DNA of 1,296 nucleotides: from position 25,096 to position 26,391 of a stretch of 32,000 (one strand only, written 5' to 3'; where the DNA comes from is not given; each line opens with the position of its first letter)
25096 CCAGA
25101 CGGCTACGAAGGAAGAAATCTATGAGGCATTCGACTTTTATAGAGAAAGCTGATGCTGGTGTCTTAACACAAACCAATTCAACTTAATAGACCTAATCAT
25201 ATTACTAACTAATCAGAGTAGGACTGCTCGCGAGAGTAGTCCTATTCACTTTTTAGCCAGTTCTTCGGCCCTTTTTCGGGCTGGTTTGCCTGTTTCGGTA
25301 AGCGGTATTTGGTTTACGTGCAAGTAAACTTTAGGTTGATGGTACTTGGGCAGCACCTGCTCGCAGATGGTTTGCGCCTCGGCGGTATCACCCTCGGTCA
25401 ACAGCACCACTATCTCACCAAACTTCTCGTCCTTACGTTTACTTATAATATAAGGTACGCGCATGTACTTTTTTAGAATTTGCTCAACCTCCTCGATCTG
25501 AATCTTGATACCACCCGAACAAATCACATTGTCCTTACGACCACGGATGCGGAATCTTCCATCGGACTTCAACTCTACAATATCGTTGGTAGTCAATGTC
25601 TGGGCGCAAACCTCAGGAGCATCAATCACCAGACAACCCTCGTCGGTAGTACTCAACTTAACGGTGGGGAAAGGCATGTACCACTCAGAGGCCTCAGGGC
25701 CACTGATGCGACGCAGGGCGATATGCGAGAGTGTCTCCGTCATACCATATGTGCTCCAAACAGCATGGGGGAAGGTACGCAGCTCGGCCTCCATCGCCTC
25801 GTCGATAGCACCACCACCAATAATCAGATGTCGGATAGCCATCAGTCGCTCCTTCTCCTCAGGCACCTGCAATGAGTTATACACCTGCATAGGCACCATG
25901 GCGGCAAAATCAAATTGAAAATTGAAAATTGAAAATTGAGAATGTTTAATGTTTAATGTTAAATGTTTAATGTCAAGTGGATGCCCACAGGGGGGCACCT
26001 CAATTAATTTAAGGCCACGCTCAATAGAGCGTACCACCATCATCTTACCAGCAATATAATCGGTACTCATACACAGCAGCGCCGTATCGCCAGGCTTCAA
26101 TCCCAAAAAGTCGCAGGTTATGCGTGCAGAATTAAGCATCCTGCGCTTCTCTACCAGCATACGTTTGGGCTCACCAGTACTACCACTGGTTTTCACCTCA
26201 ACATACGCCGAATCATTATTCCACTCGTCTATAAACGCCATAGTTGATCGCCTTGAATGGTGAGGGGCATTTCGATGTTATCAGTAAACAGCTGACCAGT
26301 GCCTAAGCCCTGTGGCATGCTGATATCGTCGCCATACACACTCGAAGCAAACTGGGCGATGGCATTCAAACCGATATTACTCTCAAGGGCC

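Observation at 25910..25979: Intergenic-type heptamer arrays are translated in frame inside menE and kept open by one variant unit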

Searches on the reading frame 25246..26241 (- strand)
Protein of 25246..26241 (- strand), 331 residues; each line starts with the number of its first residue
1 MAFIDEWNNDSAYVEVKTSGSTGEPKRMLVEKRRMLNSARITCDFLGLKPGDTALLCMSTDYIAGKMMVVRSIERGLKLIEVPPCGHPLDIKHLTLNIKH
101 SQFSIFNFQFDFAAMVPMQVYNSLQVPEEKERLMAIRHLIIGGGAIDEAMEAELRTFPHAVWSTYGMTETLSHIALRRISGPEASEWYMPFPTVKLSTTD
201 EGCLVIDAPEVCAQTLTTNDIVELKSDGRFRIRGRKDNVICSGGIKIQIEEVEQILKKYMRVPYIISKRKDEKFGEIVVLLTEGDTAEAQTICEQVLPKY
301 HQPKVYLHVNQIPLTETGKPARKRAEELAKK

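Call 8: find_homologous_proteins(query=window:25246-26241:-)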
Query window:25246-26241:- (331 aa): 8000 proteins with E <= 0.001 among 8000 candidates; the best 120 are listed.
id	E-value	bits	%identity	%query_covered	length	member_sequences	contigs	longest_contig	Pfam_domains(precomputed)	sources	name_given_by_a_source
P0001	1.1e-220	749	100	100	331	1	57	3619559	PF00501.35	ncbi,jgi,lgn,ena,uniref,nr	ncbi:O-succinylbenzoic acid--CoA ligase [Xylanibacter ruminicola]|jgi:O-succinylbenzoic acid--CoA li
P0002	2.9e-220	748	100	100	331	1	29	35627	PF00501.35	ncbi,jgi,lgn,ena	jgi:O-succinylbenzoic acid--CoA ligase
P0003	4.0e-220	747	99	100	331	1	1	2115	PF00501.35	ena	-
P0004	4.0e-220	747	100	100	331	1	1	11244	PF00501.35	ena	-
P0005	4.0e-220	747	100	100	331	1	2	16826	PF00501.35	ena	-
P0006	4.1e-220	747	100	100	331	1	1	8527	PF00501.35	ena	-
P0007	5.6e-220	747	100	100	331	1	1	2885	PF00501.35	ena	-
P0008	7.7e-220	746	100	100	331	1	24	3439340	PF00501.35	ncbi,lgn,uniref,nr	ncbi:O-succinylbenzoic acid--CoA ligase [Prevotella sp. khp1]|uniref:AMP-binding protein n=1 Tax=Pre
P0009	7.7e-220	746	100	100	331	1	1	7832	PF00501.35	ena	-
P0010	1.0e-219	746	99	100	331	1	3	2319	PF00501.35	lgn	-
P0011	1.1e-219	746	99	100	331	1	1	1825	PF00501.35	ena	-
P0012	1.1e-219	746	99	100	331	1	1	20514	PF00501.35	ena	-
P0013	1.1e-219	746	99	100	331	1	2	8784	PF00501.35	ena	-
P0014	1.1e-219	746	99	100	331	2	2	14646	PF00501.35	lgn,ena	-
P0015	1.5e-219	745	99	100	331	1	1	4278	PF00501.35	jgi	jgi:O-succinylbenzoic acid--CoA ligase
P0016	1.5e-219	745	100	100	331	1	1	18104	PF00501.35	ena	-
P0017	1.5e-219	745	100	100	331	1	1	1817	PF00501.35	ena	-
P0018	1.5e-219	745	99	100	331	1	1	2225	PF00501.35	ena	-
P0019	1.5e-219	745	100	100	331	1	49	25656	PF00501.35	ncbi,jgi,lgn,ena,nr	ncbi:MAG: AMP-binding protein [Prevotella sp.]|jgi:O-succinylbenzoic acid--CoA ligase|nr:AMP-binding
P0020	2.0e-219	745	99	100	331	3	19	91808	PF00501.35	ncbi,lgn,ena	-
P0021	2.8e-219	744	99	100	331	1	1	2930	PF00501.35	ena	-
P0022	3.8e-219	744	99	100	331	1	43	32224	PF00501.35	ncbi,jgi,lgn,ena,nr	ncbi:MAG: AMP-binding protein [Prevotella sp.]|nr:AMP-binding protein [Prevotella sp.]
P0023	3.8e-219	744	99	100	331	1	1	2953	PF00501.35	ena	-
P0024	3.8e-219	744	99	100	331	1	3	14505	PF00501.35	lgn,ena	-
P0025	3.9e-219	744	99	100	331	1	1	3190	PF00501.35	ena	-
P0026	5.3e-219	744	99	100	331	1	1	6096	PF00501.35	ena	-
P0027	5.3e-219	744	99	100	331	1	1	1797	PF00501.35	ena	-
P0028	5.3e-219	744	99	100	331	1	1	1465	PF00501.35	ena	-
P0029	5.3e-219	744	99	100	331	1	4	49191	PF00501.35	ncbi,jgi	jgi:O-succinylbenzoic acid--CoA ligase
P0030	7.3e-219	743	99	100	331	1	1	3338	PF00501.35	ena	-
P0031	7.4e-219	743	99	100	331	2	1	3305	PF00501.35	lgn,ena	-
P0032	9.3e-219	743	99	100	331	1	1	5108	PF00501.35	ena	-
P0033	1.0e-218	743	99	100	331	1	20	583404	PF00501.35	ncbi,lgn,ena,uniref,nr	ncbi:O-succinylbenzoic acid--CoA ligase [Xylanibacter ruminicola]|uniref:O-succinylbenzoic acid--CoA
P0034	1.0e-218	743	99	100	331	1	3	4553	PF00501.35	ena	-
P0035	1.0e-218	743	99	100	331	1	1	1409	PF00501.35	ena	-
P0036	1.0e-218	743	99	100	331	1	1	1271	PF00501.35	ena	-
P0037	1.0e-218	743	99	100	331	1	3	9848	PF00501.35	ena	-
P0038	1.0e-218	743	99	100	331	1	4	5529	PF00501.35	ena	-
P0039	1.4e-218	742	99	100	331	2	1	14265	PF00501.35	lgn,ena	-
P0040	1.4e-218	742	99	100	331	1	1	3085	PF00501.35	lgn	-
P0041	1.4e-218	742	99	100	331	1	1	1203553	PF00501.35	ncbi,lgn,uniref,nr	ncbi:AMP-binding protein [Prevotella sp. RM4]|uniref:AMP-binding protein n=1 Tax=Prevotella sp. RM4 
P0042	1.4e-218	742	99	100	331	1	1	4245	PF00501.35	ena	-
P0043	1.4e-218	742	99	100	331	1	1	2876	PF00501.35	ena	-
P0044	1.4e-218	742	99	100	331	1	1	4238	PF00501.35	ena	-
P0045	1.4e-218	742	99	100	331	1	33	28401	PF00501.35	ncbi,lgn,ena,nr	ncbi:MAG: AMP-binding protein [Prevotella sp.]|nr:AMP-binding protein [Prevotella sp.]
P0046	1.4e-218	742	99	100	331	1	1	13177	PF00501.35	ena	-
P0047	1.4e-218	742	99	100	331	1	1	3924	PF00501.35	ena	-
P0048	1.9e-218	742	99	100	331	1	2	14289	PF00501.35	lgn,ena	-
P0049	1.9e-218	742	99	100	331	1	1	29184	PF00501.35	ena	-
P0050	1.9e-218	742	99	100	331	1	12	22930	PF00501.35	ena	-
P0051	2.6e-218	741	99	100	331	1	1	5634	PF00501.35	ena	-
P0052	2.6e-218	741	99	100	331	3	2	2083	PF00501.35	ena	-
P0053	2.6e-218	741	99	100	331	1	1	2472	PF00501.35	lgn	-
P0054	2.6e-218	741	99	100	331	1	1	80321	PF00501.35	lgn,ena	-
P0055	3.6e-218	741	99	100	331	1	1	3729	PF00501.35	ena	-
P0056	3.6e-218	741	99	100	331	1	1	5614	PF00501.35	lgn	-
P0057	3.6e-218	741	99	100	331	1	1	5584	PF00501.35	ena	-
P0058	3.6e-218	741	99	100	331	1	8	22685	PF00501.35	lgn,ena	-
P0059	3.6e-218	741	99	100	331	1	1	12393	PF00501.35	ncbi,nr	ncbi:MAG: AMP-binding protein [Prevotella sp.]|nr:AMP-binding protein [Prevotella sp.]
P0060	3.6e-218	741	99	100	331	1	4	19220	PF00501.35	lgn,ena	-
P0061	3.6e-218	741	99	100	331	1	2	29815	PF00501.35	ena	-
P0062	3.7e-218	741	99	100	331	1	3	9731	PF00501.35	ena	-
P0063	3.7e-218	741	99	100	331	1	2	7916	PF00501.35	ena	-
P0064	5.0e-218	740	99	100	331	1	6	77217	PF00501.35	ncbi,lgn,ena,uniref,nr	ncbi:O-succinylbenzoic acid--CoA ligase [Xylanibacter ruminicola]|uniref:AMP-binding protein n=1 Tax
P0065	5.0e-218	740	99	100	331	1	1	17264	PF00501.35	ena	-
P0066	6.4e-218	740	99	100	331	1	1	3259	PF00501.35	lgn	-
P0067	6.4e-218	740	99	100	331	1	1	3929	PF00501.35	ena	-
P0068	6.7e-218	740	99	100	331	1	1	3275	PF00501.35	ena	-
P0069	6.9e-218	740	99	100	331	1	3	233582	PF00501.35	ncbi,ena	-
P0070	6.9e-218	740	99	100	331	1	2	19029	PF00501.35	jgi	-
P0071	6.9e-218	740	99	100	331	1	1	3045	PF00501.35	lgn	-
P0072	7.0e-218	740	99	100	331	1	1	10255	PF00501.35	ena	-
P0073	9.5e-218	739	99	100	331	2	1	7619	PF00501.35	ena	-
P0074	9.5e-218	739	99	100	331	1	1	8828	PF00501.35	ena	-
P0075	9.5e-218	739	99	100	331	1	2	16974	PF00501.35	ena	-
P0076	9.6e-218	739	99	100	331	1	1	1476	PF00501.35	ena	-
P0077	1.3e-217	739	98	100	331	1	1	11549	PF00501.35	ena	-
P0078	1.3e-217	739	99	100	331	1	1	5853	PF00501.35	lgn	-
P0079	1.3e-217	739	99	100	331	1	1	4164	PF00501.35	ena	-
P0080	1.3e-217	739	99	100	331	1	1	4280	PF00501.35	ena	-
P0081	1.3e-217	739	99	100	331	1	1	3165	PF00501.35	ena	-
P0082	1.3e-217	739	99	100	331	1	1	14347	PF00501.35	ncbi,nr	ncbi:MAG: AMP-binding protein [Prevotella sp.]|nr:AMP-binding protein [Prevotella sp.]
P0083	1.3e-217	739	99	100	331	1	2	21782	PF00501.35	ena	-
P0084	1.3e-217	739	99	100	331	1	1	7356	PF00501.35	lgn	-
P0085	1.3e-217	739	99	100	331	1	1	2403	PF00501.35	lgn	-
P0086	1.8e-217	739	99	100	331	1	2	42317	PF00501.35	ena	-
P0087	3.4e-217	738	98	100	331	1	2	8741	PF00501.35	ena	-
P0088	3.5e-217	738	98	100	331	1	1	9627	PF00501.35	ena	-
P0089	4.7e-217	737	98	100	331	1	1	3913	PF00501.35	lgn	-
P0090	4.7e-217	737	98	100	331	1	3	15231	PF00501.35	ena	-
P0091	4.8e-217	737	98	100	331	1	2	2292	PF00501.35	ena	-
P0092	1.2e-216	736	98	100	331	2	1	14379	PF00501.35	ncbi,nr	ncbi:MAG: AMP-binding protein [Prevotella sp.]|nr:AMP-binding protein [Prevotella sp.]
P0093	3.0e-216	735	98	100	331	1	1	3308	PF00501.35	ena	-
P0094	4.2e-215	731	98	100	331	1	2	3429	PF00501.35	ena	-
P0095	2.1e-214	728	98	100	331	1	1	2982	PF00501.35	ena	-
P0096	6.6e-212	720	96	100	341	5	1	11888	PF00501.35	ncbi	-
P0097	9.3e-212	720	95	100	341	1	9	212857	PF00501.35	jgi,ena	jgi:O-succinylbenzoic acid--CoA ligase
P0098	4.5e-210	714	98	97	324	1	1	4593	PF00501.35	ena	-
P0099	6.6e-208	707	95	99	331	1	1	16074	PF00501.35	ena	-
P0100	9.4e-207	703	95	100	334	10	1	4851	PF00501.35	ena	-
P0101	9.3e-203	690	94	100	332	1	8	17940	PF00501.35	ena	-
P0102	1.2e-202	690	94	100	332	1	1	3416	PF00501.35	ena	-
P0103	1.5e-202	689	94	100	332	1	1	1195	PF00501.35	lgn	-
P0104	1.8e-202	689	93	100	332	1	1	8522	PF00501.35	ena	-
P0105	2.4e-202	689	93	100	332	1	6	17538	PF00501.35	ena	-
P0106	2.7e-202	689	93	100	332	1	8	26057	PF00501.35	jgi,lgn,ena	-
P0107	2.7e-202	689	94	100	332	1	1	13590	PF00501.35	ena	-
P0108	3.5e-202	688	94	100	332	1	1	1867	PF00501.35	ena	-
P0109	5.5e-202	688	94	100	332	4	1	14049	PF00501.35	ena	-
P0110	6.4e-202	687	93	100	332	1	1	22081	PF00501.35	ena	-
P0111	8.7e-202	687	93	100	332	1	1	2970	PF00501.35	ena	-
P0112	9.7e-202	687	93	100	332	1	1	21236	PF00501.35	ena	-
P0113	1.2e-201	686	93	100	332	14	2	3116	PF00501.35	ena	-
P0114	2.2e-201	686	91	100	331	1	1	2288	PF00501.35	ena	-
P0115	3.2e-201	685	93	100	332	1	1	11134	PF00501.35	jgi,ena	-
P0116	3.5e-201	685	93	100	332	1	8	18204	PF00501.35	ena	-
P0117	6.3e-201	684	93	100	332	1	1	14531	PF00501.35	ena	-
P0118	7.9e-201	684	94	100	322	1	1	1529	PF00501.35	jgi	jgi:O-succinylbenzoic acid--CoA ligase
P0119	8.0e-201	684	94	100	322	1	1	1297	PF00501.35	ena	-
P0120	1.5e-200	683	94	100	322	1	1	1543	PF00501.35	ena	-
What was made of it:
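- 25246..26241 (-): menE ORF (331 aa), O-succinylbenzoate-CoA ligase, short Bacteroidota-type ANL enzyme. Source names and Pfam PF00501 in call 8.
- On MenE / ANL adenylate-forming enzymes: PF00501 and source names (call 8).
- Checked: The product is 100% identical to a protein named O-succinylbenzoic acid--CoA ligase of Xylanibacter ruminicola, found on 57 contigs from several sources, the longest 3,619,559 bp (call 8).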

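Call 12: find_encoding_contigs(protein=P0101, flank=1500, max_places=2)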
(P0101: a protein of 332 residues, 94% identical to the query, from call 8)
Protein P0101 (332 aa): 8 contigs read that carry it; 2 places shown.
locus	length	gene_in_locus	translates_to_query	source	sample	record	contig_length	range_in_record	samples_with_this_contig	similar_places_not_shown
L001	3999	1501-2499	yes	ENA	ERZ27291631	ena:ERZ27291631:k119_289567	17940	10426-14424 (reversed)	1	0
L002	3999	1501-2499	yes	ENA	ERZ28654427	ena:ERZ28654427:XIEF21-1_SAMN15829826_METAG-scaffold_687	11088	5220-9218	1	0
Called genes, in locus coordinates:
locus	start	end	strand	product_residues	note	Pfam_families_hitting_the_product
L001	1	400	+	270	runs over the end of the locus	PF00378:ECH_1, PF16113:ECH_2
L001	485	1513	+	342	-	PF21508:MenC_N, PF13378:MR_MLE_C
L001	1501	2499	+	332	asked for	PF00501:AMP-binding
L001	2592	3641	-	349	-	PF13685:Fe-ADH_2 (weak), PF01761:DHQ_synthase, PF24621:DHQS_C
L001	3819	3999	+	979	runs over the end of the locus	PF13620:CarboxypepD_reg, PF13715:CarbopepD_reg_2, PF14905:OMP_b-brl_3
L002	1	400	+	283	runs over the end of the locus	PF00378:ECH_1, PF16113:ECH_2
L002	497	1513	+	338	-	PF21508:MenC_N, PF13378:MR_MLE_C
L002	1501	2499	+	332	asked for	PF00501:AMP-binding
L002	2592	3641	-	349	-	PF13685:Fe-ADH_2 (weak), PF01761:DHQ_synthase, PF24621:DHQS_C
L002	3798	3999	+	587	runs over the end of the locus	PF13620:CarboxypepD_reg, PF13715:CarbopepD_reg_2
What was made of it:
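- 25246..26241 (-): Neighbours are MenC (PF21508, PF13378) and MenB-type (PF00378) genes in orthologous loci (call 12).
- On MenE / ANL adenylate-forming enzymes: MenC- and MenB-type neighbours (call 12).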

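Call 13: find_encoding_contigs(protein=P0118, flank=1500, max_places=2)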
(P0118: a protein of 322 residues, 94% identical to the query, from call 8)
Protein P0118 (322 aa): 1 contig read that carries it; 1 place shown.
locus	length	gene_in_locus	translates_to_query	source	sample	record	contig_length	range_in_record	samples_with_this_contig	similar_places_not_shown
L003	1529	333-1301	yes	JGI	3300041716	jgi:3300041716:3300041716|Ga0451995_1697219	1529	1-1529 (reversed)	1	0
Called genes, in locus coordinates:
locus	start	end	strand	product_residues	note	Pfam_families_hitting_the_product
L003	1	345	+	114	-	?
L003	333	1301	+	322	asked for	PF00501:AMP-binding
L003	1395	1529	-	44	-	?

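Call 14: find_encoding_contigs(protein=P0097, flank=1500, max_places=2)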
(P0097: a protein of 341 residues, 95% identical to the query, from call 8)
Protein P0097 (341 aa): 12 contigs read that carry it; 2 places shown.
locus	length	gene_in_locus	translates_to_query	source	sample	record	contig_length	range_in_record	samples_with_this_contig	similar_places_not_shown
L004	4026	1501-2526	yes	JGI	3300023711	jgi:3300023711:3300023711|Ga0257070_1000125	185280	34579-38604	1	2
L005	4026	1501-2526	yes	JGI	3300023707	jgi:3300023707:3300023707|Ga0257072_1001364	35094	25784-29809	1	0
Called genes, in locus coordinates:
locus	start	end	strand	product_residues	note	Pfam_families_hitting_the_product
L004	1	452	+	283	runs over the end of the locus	PF00378:ECH_1, PF16113:ECH_2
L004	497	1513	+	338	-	PF21508:MenC_N, PF13378:MR_MLE_C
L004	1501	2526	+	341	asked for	PF00501:AMP-binding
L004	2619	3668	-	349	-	PF13685:Fe-ADH_2 (weak), PF01761:DHQ_synthase, PF24621:DHQS_C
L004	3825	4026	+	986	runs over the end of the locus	PF13620:CarboxypepD_reg, PF13715:CarbopepD_reg_2, PF14905:OMP_b-brl_3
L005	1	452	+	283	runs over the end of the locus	PF00378:ECH_1, PF16113:ECH_2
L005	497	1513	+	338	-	PF21508:MenC_N, PF13378:MR_MLE_C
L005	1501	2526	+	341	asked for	PF00501:AMP-binding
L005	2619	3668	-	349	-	PF13685:Fe-ADH_2 (weak), PF01761:DHQ_synthase, PF24621:DHQS_C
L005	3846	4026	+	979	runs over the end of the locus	PF13620:CarboxypepD_reg, PF13715:CarbopepD_reg_2, PF14905:OMP_b-brl_3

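Call 15: find_encoding_contigs(protein=P0100, flank=1500, max_places=2)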
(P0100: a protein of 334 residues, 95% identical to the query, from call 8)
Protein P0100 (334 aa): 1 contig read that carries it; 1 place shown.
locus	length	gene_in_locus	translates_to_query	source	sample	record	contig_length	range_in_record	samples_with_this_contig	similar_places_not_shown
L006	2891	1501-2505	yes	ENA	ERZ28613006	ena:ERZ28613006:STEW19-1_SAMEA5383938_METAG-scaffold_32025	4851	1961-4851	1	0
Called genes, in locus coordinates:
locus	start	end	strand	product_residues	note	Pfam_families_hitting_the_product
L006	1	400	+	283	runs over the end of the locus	PF00378:ECH_1, PF16113:ECH_2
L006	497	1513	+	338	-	PF21508:MenC_N, PF13378:MR_MLE_C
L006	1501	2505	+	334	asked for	PF00501:AMP-binding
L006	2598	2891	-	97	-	?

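Call 17: search_protein_representatives(protein=window:25246-26241:-)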
Query: 331 residues. Proteins with E-value up to 0.001 (for the whole library): 36242; up to 1e-10: 10638; up to 1e-30: 2272. The best 150 are listed.
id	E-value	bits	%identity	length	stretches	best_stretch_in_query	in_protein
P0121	1.0e-125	435.4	68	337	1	3-330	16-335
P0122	1.6e-116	405.2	62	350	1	3-325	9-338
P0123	3.1e-107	374.7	58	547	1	3-329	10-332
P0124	2.2e-103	362.0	65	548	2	3-283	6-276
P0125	3.1e-102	358.3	59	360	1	3-330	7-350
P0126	6.1e-101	354.0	56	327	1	3-330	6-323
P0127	9.4e-100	350.1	55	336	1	3-330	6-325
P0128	1.9e-99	349.1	62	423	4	112-225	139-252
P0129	2.1e-98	345.7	55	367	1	1-330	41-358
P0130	6.8e-97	340.7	69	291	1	115-329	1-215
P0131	2.3e-96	339.0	55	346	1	3-329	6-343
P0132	6.0e-96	337.6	54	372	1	3-329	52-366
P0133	1.1e-94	333.4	58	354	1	3-330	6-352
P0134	1.2e-94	333.3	56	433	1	3-329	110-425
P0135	1.7e-94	332.8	55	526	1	3-329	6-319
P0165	2.1e-80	286.6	62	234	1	115-330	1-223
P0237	2.4e-65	237.1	55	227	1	115-329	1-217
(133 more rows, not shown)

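Call 36: predict_structure(alignment_id=A3)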
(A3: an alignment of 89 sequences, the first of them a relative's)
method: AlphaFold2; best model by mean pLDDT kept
length: 331 residues; sequences in the alignment: 89
mean_pLDDT: 94.1   pTM: 0.86
mean pLDDT of the five models: 94.1, 93.6, 93.5, 93.3, 93.2
residues with pLDDT >= 90: 287; 70-90: 33; 50-70: 11; < 50: 0
segments of 3 or more residues with pLDDT < 50: none
pLDDT, mean of each block of 10 residues (from residue 1): 90 92 86 98 98 96 96 97 95 76 76 96 97 98 91 98 94 95 98 98 97 96 97 93 91 96 97 97 98 97 98 89 95 93
secondary structure, 60 per line:
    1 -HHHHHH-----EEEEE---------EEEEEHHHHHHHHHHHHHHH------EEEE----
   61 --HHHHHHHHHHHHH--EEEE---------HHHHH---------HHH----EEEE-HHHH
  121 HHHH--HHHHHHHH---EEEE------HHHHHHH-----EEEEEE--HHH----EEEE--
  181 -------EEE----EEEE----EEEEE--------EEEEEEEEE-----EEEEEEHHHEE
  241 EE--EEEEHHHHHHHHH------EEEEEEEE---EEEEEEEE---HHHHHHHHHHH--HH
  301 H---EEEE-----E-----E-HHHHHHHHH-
elements in order: H2-7 E13-17 E27-31 H32-46 E53-56 H63-75 E78-81 H91-95 E112-115 H117-124 H127-134 E138-141 H148-154 E160-165 E175-178 E188-190 E195-198 E203-207 E216-224 E230-235 E239-242 E245-248 H249-257 E264-271 E275-282 H286-296 E305-308 H322-330
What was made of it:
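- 25909..25971 (-): Nine in-phase heptamer units (63 nt = 21 codons, residues 91-111), the translated insert. Mean pLDDT about 76 for residues 91-110 against 94 overall (call 36).
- The model has mean pLDDT 94 overall but about 76 for residues 91-110, which lie between strands 78-81 and 112-115 (call 36).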

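Call 41: find_encoding_contigs(protein=P0237, flank=1200, max_places=3)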
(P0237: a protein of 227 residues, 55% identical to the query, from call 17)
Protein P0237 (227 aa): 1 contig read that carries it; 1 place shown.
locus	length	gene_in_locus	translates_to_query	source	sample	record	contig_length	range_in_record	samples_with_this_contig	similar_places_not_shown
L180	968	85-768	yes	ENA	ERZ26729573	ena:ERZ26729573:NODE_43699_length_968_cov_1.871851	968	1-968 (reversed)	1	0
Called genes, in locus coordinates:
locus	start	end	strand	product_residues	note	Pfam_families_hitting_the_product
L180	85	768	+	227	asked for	-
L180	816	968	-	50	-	?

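Call 42: find_encoding_contigs(protein=P0165, flank=1200, max_places=3)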
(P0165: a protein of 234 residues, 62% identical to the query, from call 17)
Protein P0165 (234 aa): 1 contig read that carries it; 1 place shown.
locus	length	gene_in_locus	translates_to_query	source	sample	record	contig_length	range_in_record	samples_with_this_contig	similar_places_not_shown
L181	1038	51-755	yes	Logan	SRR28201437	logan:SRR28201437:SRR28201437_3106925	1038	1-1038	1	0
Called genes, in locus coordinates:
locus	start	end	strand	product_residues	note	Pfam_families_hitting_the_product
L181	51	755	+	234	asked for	PF00501:AMP-binding (weak)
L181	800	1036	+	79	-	?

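Call 43: find_encoding_contigs(protein=P0130, flank=1200, max_places=3)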
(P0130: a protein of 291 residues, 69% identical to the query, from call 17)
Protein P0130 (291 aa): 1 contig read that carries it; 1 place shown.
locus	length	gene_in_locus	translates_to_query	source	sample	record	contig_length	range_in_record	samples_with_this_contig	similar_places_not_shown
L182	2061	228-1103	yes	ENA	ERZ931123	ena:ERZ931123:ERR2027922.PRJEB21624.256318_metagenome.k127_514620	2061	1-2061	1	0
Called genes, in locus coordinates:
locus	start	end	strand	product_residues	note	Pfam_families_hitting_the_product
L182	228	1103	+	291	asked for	PF00501:AMP-binding (weak)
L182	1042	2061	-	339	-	?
